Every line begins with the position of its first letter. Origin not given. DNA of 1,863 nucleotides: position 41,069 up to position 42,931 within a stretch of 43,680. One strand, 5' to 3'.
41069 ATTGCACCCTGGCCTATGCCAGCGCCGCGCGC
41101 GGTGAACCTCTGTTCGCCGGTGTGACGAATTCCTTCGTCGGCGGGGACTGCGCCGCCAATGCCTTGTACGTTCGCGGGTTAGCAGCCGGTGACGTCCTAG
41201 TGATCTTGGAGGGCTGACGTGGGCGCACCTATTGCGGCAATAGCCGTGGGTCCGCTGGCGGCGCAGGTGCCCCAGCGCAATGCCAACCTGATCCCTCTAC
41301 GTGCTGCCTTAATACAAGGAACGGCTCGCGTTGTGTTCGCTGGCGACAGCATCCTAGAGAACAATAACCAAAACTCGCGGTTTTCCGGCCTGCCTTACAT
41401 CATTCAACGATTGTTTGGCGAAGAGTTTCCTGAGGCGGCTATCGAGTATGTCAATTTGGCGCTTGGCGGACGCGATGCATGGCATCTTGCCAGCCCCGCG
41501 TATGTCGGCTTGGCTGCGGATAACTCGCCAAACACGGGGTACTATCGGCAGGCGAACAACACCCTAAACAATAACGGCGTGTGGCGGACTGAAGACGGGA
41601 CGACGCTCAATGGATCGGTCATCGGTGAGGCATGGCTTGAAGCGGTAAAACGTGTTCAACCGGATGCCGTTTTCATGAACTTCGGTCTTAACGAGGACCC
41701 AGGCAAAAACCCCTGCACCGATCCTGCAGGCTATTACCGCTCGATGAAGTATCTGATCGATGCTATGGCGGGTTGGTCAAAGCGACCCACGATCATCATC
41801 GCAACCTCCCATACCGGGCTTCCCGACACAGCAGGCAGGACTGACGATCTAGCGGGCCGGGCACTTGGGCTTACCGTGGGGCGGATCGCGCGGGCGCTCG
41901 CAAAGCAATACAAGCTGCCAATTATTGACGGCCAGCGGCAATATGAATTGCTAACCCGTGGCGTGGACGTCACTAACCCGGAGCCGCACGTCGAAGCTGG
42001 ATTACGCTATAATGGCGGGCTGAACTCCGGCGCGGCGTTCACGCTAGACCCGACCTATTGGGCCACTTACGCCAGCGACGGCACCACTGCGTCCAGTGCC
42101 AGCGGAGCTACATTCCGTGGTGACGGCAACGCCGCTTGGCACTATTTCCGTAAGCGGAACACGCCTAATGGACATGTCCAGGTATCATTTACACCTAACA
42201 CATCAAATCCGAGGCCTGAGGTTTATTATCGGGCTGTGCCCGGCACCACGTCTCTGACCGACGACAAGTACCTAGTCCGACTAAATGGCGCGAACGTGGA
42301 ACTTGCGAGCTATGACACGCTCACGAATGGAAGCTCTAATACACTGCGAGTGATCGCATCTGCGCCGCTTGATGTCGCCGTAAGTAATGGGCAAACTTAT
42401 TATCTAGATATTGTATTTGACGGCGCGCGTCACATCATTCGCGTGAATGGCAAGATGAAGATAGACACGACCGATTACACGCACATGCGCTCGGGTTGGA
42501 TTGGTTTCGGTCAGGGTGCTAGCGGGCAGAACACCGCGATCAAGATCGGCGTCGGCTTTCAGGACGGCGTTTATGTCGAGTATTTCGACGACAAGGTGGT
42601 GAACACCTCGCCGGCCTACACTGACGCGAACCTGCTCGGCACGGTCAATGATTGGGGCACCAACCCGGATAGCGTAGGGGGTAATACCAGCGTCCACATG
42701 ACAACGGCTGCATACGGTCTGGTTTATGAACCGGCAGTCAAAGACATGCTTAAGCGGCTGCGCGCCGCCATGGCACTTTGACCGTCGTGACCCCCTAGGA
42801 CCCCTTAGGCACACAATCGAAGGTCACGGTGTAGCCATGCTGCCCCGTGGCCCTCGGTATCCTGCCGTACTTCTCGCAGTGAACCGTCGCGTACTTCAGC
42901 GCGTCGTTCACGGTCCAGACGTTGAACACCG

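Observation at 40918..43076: Lower-GC cargo island between terS and terL: unknown protein, SGNH esterase-lectin fusion and a reverse-strand lipoprotein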

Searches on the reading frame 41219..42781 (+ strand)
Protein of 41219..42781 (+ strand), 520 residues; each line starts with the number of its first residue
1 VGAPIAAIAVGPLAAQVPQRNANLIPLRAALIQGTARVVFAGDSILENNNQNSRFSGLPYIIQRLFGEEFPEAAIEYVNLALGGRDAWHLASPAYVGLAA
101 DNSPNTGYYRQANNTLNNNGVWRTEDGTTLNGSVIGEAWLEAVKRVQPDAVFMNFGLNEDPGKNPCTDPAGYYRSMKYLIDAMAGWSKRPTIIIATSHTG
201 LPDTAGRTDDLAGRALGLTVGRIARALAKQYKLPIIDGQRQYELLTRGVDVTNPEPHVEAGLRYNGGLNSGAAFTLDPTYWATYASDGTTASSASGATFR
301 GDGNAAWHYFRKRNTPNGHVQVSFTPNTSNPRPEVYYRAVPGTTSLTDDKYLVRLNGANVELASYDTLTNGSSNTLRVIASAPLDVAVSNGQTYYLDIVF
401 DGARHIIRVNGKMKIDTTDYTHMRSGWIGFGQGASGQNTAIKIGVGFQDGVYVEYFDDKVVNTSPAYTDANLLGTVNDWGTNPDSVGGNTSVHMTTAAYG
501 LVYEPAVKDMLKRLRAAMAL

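Call 7: search_protein_families(library=pfam, proteins=[window:41219-42781:+], max_evalue=0.1)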
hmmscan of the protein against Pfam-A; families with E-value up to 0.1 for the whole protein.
window:41219-42781:+ (520 aa): 1 family
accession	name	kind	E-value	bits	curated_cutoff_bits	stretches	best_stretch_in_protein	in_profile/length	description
PF13472.12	Lipase_GDSL_2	-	1.1e-06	29.7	32.9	1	102-238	16-149/178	GDSL-like Lipase/Acylhydrolase family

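Call 8: search_protein_families(library=phrogs, proteins=[window:41219-42781:+], max_evalue=0.1)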
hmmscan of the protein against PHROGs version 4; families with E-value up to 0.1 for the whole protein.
window:41219-42781:+ (520 aa): 0 families

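Call 9: search_dna_similar(query=window:41219-42781:+, collection=phages, mode=protein, max_evalue=0.001, max_rows=30)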
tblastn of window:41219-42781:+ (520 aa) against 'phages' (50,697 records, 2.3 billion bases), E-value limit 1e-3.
No match.

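Call 11: find_homologous_proteins(query=window:41219-42781:+, max_evalue=0.001)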
Query window:41219-42781:+ (520 aa): 3 proteins with E <= 0.001 among 8000 candidates.
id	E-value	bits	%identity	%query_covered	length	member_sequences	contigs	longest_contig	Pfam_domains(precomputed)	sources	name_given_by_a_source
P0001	0.0e+0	1184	100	100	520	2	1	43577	PF13472.13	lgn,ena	-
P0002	5.1e-219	746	64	98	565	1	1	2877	-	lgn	-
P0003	5.6e-72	261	35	100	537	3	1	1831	-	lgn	-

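Call 12: find_encoding_contigs(protein=P0002, flank=10000)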
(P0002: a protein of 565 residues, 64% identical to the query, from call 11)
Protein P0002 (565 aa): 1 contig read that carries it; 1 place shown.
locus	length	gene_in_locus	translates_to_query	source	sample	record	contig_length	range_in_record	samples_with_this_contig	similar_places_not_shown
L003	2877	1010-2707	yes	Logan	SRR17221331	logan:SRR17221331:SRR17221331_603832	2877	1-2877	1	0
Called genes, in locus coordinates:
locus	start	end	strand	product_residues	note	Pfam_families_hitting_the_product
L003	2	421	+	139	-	?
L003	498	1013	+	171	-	-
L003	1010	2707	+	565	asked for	-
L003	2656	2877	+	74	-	?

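Call 13: find_encoding_contigs(protein=P0003, flank=10000)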
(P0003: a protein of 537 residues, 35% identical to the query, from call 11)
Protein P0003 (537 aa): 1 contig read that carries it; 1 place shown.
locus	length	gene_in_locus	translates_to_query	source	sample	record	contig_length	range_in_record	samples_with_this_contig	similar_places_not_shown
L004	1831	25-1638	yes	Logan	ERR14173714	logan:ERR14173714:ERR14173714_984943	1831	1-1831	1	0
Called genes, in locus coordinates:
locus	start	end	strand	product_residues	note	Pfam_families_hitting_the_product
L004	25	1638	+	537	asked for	-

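Call 14: find_encoding_contigs(protein=P0001, flank=10000)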
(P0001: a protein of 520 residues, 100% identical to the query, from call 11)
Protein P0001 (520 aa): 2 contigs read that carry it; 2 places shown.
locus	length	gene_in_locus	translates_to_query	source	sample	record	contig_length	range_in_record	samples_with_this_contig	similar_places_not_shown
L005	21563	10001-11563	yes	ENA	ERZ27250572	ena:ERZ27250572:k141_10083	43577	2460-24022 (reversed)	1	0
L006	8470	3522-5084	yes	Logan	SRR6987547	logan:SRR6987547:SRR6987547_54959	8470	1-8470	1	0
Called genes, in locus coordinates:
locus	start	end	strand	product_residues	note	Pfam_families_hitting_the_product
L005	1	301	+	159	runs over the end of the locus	-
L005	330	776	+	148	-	PF24072:T7_gp14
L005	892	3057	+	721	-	PF05838:Glyco_hydro_108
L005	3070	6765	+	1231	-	-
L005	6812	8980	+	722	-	PF03906:Phage_T7_tail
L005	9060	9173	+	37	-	-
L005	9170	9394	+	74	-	-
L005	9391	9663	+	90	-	PF11123:DNA_Packaging_2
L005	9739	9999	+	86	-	-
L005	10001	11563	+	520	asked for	PF13472:Lipase_GDSL_2 (faint)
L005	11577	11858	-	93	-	-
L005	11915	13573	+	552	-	PF03237:Terminase_6N (weak), PF22530:Terminase-T7_RNaseH-like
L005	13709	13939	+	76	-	-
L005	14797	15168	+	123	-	-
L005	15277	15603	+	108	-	-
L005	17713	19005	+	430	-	PF00589:Phage_integrase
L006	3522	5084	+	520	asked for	PF13472:Lipase_GDSL_2 (faint)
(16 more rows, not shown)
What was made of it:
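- The phage carries an integrase (PF00589 on the gene at 5248-6666; call 14), so a prophage state is plausible.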

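Call 23: search_protein_families(library=pfam, proteins=[L003:2-421:+, L003:498-1013:+, L003:2656-2877:+, P0002, P0003], max_evalue=0.1)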
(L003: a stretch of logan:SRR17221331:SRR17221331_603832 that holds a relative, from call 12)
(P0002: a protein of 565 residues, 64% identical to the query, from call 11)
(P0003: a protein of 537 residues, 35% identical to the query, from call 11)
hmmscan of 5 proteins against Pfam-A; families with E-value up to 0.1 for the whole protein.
L003:2-421:+ (139 aa): 0 families

L003:498-1013:+ (171 aa): 0 families

L003:2656-2877:+ (74 aa): 0 families

P0002 (565 aa): 2 families
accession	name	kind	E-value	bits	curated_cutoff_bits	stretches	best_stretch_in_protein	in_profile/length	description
PF13472.12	Lipase_GDSL_2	-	0.012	16.6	32.9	0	167-277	44-149/178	GDSL-like Lipase/Acylhydrolase family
PF06439.18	3keto-disac_hyd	-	0.098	13.1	26.8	0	332-462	28-156/187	3-keto-disaccharide hydrolase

P0003 (537 aa): 1 family
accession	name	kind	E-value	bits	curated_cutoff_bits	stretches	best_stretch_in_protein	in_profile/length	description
PF13472.12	Lipase_GDSL_2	-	0.0045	17.9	32.9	1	144-247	36-149/178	GDSL-like Lipase/Acylhydrolase family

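Call 26: search_protein_families(library=phrogs, proteins=[L003:2-421:+, L003:498-1013:+, L003:2656-2877:+, P0002, P0003], max_evalue=0.1)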
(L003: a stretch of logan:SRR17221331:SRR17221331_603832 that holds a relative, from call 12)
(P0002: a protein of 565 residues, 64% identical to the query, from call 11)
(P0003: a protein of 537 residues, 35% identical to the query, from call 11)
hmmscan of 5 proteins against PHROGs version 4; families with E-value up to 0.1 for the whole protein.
L003:2-421:+ (139 aa): 2 families
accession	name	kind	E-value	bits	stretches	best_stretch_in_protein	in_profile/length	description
phrog_32459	-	unknown function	1.5e-06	29.5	1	12-110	61-175/216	-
phrog_8983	-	unknown function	0.0013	19.7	1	21-125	50-156/173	-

L003:498-1013:+ (171 aa): 2 families
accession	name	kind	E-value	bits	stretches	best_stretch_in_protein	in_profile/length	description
phrog_1407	-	tail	1.7e-05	25.5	1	16-161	40-181/258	major tail protein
phrog_13196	-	tail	4.2e-05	24.6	1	16-74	22-80/151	major tail protein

L003:2656-2877:+ (74 aa): 0 families

P0002 (565 aa): 0 families

P0003 (537 aa): 0 families

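Call 27: search_protein_families(library=ncbifam, proteins=[window:41219-42781:+, L003:498-1013:+, L003:2-421:+], max_evalue=0.1)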
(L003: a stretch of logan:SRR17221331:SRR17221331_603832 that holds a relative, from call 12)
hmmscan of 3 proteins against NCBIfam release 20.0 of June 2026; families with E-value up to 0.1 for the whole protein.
window:41219-42781:+ (520 aa): 0 families

L003:498-1013:+ (171 aa): 0 families

L003:2-421:+ (139 aa): 0 families

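Call 35: predict_structure(alignment_id=A1)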
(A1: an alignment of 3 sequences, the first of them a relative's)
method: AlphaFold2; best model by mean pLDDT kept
length: 520 residues; sequences in the alignment: 3
mean_pLDDT: 37.7   pTM: 0.38
mean pLDDT of the five models: 37.7, 37.2, 36.9, 35.7, 33.3
residues with pLDDT >= 90: 0; 70-90: 13; 50-70: 107; < 50: 400
segments of 3 or more residues with pLDDT < 50: 1-21, 43-62, 64-67, 72-138, 156-168, 198-217, 240-333, 338-345, 348-394, 419-520
pLDDT, mean of each block of 10 residues (from residue 1): 26 28 59 61 33 34 49 45 29 22 22 24 28 43 64 51 41 61 72 55 30 43 59 55 31 22 21 25 27 25 31 39 42 48 47 39 23 36 44 51 56 52 26 23 22 25 25 24 22 20 39 40
secondary structure, 60 per line:
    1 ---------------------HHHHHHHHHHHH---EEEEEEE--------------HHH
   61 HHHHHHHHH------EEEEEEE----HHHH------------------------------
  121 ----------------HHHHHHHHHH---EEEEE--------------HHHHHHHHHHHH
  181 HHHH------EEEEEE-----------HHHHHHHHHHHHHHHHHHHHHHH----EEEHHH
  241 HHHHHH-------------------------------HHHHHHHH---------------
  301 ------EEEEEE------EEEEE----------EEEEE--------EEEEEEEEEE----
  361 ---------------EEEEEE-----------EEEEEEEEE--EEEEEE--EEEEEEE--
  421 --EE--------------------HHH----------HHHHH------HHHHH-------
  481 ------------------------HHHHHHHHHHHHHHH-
elements in order: H22-33 E37-43 H58-69 E76-82 H87-90 H137-146 E150-154 H169-184 E191-196 H208-230 E235-237 H238-246 H278-285 E307-312 E319-323 E334-338 E347-356 E376-381 E393-401 E404-409 E412-418 H458-462 H469-473 H505-519
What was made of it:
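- Tried and rejected: AF2 with only the 3 closest sequences failed (pLDDT 37.7; call 35).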

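Call 37: search_protein_representatives(alignment_id=A1)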
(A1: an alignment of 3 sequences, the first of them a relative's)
Query: 3 sequences, 538 profile positions. Proteins with E-value up to 0.001 (for the whole library): 287; up to 1e-10: 171; up to 1e-30: 22. The best 150 are listed.
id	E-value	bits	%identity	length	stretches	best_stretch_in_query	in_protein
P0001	0.0e+00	1013.4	-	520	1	19-537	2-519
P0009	1.3e-156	538.9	-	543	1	22-537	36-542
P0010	2.2e-127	442.4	-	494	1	29-535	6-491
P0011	7.4e-82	292.1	-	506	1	39-537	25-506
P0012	1.7e-57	211.8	-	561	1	17-535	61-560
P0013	1.8e-55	205.0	-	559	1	35-534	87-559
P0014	2.1e-54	201.6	-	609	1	40-532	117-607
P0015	1.6e-49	185.4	-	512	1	32-536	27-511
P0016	1.2e-46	175.9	-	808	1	33-535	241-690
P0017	3.4e-45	171.2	-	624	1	36-533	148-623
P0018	2.1e-41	158.6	-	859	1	39-534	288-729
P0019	1.9e-40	155.4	-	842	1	41-532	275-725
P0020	7.0e-40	153.6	-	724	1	35-537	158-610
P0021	7.7e-39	150.2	-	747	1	37-534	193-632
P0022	2.3e-37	145.3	-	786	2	33-279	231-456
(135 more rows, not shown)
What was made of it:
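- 41219..42781 (+): 520-aa anchorless SGNH esterase with an inserted CBM66-like beta-sandwich. 287 homologues in the representative library (call 37).
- Most of the top 150 of 287 relatives are 600-900 aa with the matching region starting at residue 100-340 (call 37).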

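Call 39: search_protein_families(library=pfam, alignment_id=A2, max_evalue=0.001)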
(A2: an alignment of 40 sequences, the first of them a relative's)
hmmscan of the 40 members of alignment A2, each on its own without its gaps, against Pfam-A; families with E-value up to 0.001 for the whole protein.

A. member 1, P0001 (520 aa): 1 family
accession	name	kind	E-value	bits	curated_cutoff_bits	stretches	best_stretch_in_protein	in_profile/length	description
PF13472.12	Lipase_GDSL_2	-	1.1e-06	29.7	32.9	1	102-238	16-149/178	GDSL-like Lipase/Acylhydrolase family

B. families by the number of members that match (of 40 scanned): 9 families
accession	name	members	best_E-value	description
PF13472.12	Lipase_GDSL_2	31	9.2e-14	GDSL-like Lipase/Acylhydrolase family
PF00657.28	Lipase_GDSL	17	3.8e-08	GDSL-like Lipase/Acylhydrolase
PF06439.18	3keto-disac_hyd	3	4.7e-08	3-keto-disaccharide hydrolase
PF12708.12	Pect-lyase_RHGA_epim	3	1.3e-05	Rhamnogalacturonase A/epimerase, pectate lyase-like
PF03906.20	Phage_T7_tail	2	0.00015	Phage T7 tail fibre protein, N-terminal domain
PF00386.27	C1q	1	8.9e-07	C1q domain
PF18573.7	BclA_C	1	1.7e-05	BclA C-terminal domain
PF25182.1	NonGDSL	1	3.2e-05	Non-GDSL lipase-like family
PF10651.15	BppU_N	1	7.4e-05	BppU N-terminal domain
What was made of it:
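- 41219..42781 (+): Pfam GDSL_2 hit in 31 of 40 family members (call 39).
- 41963..42598 (+): Inserted beta-sandwich (aa 249-460), CBM66 / ConA-like lectin fold. PF06439 found in 3 family members (call 39).
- On SGNH/GDSL hydrolase superfamily: 31 of 40 family members match at E <= 1e-3 (call 39).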

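Call 40: search_protein_families(library=phrogs, alignment_id=A2, max_evalue=0.001)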
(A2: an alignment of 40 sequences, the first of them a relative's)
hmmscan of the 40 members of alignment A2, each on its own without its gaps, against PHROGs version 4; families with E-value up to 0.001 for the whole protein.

A. member 1, P0001 (520 aa): 0 families

B. families by the number of members that match (of 40 scanned): 42 families (the first 25 are shown)
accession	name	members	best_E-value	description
phrog_17220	-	18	3.1e-23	-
phrog_15881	-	8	5.8e-11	tail protein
phrog_13893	-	5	3e-18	tail protein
phrog_1171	-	5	3.8e-14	tail spike protein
phrog_1640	-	4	1e-34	tail protein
phrog_28871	-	4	1.9e-31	-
phrog_17635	-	4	4.2e-20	tail fiber protein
phrog_38237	-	4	1.9e-15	-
phrog_6518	-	4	3.9e-15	tail fiber protein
phrog_8649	-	4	7.9e-14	-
phrog_36601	-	4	4.4e-12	tail fiber protein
phrog_32960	-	4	2.3e-11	-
phrog_5662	-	4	2.5e-11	tail fiber protein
phrog_30017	-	3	6.2e-32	-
phrog_5510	-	3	7e-11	tail fiber protein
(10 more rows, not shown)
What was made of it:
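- On Phage esterase tail spike / receptor-binding protein: Family members carry PHROG tail fibre and spike hits (call 40).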

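Call 45: find_related_loci(query=A1, collection=viral_contigs, flank=8000)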
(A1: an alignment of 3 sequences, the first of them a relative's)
Query A1 (520 aa) in viral_contigs; peptide patterns used: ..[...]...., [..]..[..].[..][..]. (x = any residue, [..] = any of these).
103 stretches matched a pattern, but none encodes a relative of the query by tblastn (E <= 1e-3).

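Call 46: find_encoding_contigs(protein=P0009, flank=10000)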
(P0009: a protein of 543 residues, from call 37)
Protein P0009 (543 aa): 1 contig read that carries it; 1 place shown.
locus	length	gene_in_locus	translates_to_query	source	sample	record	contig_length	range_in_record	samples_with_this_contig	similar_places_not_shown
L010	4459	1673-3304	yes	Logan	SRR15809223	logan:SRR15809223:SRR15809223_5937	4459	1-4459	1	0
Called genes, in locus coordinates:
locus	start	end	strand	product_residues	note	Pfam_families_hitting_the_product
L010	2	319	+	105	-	?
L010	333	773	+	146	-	-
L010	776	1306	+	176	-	-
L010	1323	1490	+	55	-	-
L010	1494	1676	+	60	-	-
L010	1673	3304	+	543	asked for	-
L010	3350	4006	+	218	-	PF24175:SU10_adaptor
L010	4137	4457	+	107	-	?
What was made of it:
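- Homologue P0002 follows a major-tail-protein-like gene, and P0009 precedes an SU10-type adaptor gene (calls 12, 26, 46). Close homologues sit inside structural modules (calls 12, 26, 46).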

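Call 47: find_encoding_contigs(protein=P0010, flank=10000)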
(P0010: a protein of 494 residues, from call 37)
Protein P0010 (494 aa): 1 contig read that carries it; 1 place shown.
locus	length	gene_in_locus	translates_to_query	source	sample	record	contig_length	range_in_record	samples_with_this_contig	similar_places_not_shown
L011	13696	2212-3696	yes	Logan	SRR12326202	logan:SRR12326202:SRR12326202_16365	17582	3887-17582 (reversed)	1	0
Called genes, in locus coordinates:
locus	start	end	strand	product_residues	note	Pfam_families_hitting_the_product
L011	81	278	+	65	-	-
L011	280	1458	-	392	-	-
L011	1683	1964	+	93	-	-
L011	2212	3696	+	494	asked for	-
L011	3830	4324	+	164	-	-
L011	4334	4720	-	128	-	PF12762:DDE_Tnp_IS1595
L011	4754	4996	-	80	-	PF12762:DDE_Tnp_IS1595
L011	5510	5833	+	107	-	PF20075:DUF6471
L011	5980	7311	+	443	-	PF00145:DNA_methylase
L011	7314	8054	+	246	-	-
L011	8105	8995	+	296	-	PF00004:AAA (weak), PF07728:AAA_5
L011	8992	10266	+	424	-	-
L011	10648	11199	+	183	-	-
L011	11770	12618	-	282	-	PF02668:TauD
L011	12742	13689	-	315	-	PF09084:NMT1, PF12974:Phosphonate-bd (weak), PF13379:NMT1_2 (weak)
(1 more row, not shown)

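Call 54: predict_structure(alignment_id=A2)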
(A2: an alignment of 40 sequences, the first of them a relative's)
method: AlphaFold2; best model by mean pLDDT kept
length: 520 residues; sequences in the alignment: 40
mean_pLDDT: 85.3   pTM: 0.88
mean pLDDT of the five models: 85.3, 84.6, 83.9, 83.7, 82.1
residues with pLDDT >= 90: 275; 70-90: 173; 50-70: 49; < 50: 23
segments of 3 or more residues with pLDDT < 50: 1-17, 165-167
pLDDT, mean of each block of 10 residues (from residue 1): 41 46 84 96 89 89 95 95 90 90 83 74 79 92 95 89 54 90 95 93 56 79 91 93 94 90 65 84 74 85 85 94 91 92 81 95 76 78 94 96 96 96 90 87 77 93 91 91 90 91 93 86
secondary structure, 60 per line:
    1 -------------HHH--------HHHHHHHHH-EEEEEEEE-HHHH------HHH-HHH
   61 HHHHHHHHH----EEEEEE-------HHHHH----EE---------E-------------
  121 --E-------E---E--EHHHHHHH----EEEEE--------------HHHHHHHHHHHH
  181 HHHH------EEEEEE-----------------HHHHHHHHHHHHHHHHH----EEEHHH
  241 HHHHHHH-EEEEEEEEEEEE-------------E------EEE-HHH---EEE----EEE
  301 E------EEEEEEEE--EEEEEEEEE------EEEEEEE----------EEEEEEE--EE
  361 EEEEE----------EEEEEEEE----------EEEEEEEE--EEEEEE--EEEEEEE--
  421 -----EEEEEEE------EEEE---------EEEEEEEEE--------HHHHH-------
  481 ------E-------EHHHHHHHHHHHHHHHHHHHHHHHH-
elements in order: H25-33 E35-42 H44-47 H58-69 E74-79 H87-91 H139-145 E150-154 H169-184 E191-196 H214-230 E235-237 H238-247 E249-260 E281-283 E291-293 E298-301 E308-315 E318-326 E333-339 E350-356 E359-365 E376-383 E394-401 E404-409 E412-418 E426-432 E439-442 E452-460 H469-473 H496-519
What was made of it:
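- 41219..42781 (+): AF2 model pLDDT 85.3 (call 54).
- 41291..41959 (+): SGNH domain, first part (blocks I-III: S44 at 41348-41350, G84 at 41468-41470, N158 at 41690-41692). Alternating strand-helix pattern in the AF2 model (call 54).
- On SGNH/GDSL hydrolase superfamily: The AF2 model (pLDDT 85.3) shows strands 35-42, 74-79, 150-154, 191-196 and 235-237 alternating with helices (call 54).
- On Phage esterase tail spike / receptor-binding protein: Only about 24 residues precede the catalytic domain, and pLDDT is below 50 for residues 1-17 (call 54).
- Checked: The lectin-like part is an insertion (aa 249-460) between strand 5 and block V of the SGNH fold, not a C-terminal half (AF2 model pLDDT 85.3, pTM 0.88; call 54).
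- AF2 model with pLDDT 85.3 shows an alpha/beta/alpha fold interrupted by a beta-sandwich (call 54).
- Tried and rejected: It succeeded with 40 sequences (call 54).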

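Call 57: fold_search(model_id=the predicted structure, library=pdb)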
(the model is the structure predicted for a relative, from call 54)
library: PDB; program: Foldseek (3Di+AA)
matches with E <= 10: 1701; with E <= 0.001: 630
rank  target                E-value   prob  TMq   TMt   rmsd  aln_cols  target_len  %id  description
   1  4b1m_A                6.8e-10  1.00  0.26  0.76   2.7       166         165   14  CARBOHYDRATE BINDING MODULE CBM66 FROM BACILLUS SUBTILIS (released 2012-12-12)
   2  4azz_A                1.5e-09  1.00  0.25  0.75   2.7       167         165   15  Carbohydrate binding module CBM66 from Bacillus subtilis (released 2012-07-25)
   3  4b1l                  2.3e-09  1.00  0.26  0.78   2.6       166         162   14  CARBOHYDRATE BINDING MODULE CBM66 FROM BACILLUS SUBTILIS (released 2012-12-12)
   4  4b1m_B                2.3e-09  1.00  0.25  0.76   2.8       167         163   15  CARBOHYDRATE BINDING MODULE CBM66 FROM BACILLUS SUBTILIS (released 2012-12-12)
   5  4b1m_C                5.7e-09  1.00  0.25  0.77   2.7       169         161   14  CARBOHYDRATE BINDING MODULE CBM66 FROM BACILLUS SUBTILIS (released 2012-12-12)
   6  6hh9_C                6.0e-09  1.00  0.27  0.37  19.7       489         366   11  Crystal structure of a two-domain esterase (CEX) active on acetylated mannans co-crystallized with mannopentaose (released 2019-09-11)
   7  6hfz_D                1.2e-08  1.00  0.26  0.36  20.3       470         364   14  Crystal structure of a two-domain esterase (CEX) active on acetylated mannans (released 2019-09-11)
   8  3d6e_A                1.3e-08  1.00  0.26  0.64   5.8       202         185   15  Crystal structure of the engineered 1,3-1,4-beta-glucanase protein from Bacillus licheniformis (released 2009-05-19)
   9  6hfz_A                1.5e-08  1.00  0.26  0.37  20.4       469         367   13  Crystal structure of a two-domain esterase (CEX) active on acetylated mannans (released 2019-09-11)
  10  6hh9_B                2.4e-08  1.00  0.26  0.36  20.5       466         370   13  Crystal structure of a two-domain esterase (CEX) active on acetylated mannans co-crystallized with mannopentaose (released 2019-09-11)
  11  6hfz_C                2.9e-08  1.00  0.26  0.35  21.2       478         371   14  Crystal structure of a two-domain esterase (CEX) active on acetylated mannans (released 2019-09-11)
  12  1oq1_A                3.0e-08  1.00  0.29  0.61   5.4       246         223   11  Crystal Structure of Protein of Unknown Function with Galectin-like Fold from Bacillus subtilis (released 2003-09-23)
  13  1oq1_C                3.2e-08  1.00  0.27  0.59   3.5       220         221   11  Crystal Structure of Protein of Unknown Function with Galectin-like Fold from Bacillus subtilis (released 2003-09-23)
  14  6hfz_B                4.5e-08  1.00  0.26  0.36  20.5       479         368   12  Crystal structure of a two-domain esterase (CEX) active on acetylated mannans (released 2019-09-11)
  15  6hh9_D                5.7e-08  1.00  0.27  0.38  19.6       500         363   12  Crystal structure of a two-domain esterase (CEX) active on acetylated mannans co-crystallized with mannopentaose (released 2019-09-11)
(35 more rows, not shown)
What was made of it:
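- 41963..42598 (+): Foldseek match to 4b1m (CBM66), E 6.8e-10, TM 0.76 on the target (call 57).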
